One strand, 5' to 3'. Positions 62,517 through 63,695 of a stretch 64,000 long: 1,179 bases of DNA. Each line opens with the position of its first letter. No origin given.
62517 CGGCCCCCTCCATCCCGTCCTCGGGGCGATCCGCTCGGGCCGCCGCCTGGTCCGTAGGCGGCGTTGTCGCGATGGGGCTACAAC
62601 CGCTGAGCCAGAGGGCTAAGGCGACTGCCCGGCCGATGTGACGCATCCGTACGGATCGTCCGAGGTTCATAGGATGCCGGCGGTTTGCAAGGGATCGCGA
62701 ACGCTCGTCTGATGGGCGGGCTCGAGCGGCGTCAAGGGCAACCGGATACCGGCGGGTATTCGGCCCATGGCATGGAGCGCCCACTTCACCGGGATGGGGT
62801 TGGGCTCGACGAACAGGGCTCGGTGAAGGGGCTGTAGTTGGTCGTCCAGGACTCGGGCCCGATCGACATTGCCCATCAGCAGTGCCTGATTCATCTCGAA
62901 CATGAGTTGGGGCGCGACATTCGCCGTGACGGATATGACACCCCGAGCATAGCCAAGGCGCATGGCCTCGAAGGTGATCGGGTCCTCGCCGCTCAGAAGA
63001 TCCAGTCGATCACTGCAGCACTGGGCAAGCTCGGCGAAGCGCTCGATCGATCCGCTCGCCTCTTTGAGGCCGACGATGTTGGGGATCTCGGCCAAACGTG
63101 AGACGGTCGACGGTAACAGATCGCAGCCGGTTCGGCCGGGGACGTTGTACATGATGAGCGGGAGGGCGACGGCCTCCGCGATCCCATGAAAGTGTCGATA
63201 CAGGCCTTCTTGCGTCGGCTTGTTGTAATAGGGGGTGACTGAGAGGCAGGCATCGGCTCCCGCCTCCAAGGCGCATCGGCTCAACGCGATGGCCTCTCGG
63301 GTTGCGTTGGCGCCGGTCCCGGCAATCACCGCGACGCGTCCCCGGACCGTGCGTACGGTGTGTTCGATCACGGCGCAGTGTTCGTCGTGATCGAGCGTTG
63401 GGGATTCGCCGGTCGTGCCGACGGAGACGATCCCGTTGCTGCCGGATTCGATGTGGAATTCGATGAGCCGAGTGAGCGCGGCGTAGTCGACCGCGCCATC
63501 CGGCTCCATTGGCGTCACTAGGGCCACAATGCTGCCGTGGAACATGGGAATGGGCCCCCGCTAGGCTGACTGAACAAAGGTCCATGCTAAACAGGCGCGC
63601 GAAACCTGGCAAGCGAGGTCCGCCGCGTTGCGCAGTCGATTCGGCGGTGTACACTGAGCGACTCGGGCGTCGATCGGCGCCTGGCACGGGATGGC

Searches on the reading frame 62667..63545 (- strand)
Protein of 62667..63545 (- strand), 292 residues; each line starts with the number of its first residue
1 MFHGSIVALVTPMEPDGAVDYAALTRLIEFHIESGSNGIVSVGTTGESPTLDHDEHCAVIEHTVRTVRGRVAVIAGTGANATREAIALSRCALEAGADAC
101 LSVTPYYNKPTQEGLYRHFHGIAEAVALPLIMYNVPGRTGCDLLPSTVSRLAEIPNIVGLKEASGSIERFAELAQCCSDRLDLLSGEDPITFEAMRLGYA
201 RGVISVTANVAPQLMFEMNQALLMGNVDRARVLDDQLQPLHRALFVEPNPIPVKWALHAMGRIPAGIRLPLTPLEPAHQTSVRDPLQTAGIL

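Call 77: search_protein_families(library=pfam, proteins=[window:62667-63545:-], max_evalue=0.001)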
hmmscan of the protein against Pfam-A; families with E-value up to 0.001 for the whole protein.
window:62667-63545:- (292 aa): 1 family
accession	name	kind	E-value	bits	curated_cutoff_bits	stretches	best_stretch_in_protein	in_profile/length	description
PF00701.28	DHDPS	-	3.1e-101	338.4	22.1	1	2-287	2-287/289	Dihydrodipicolinate synthetase family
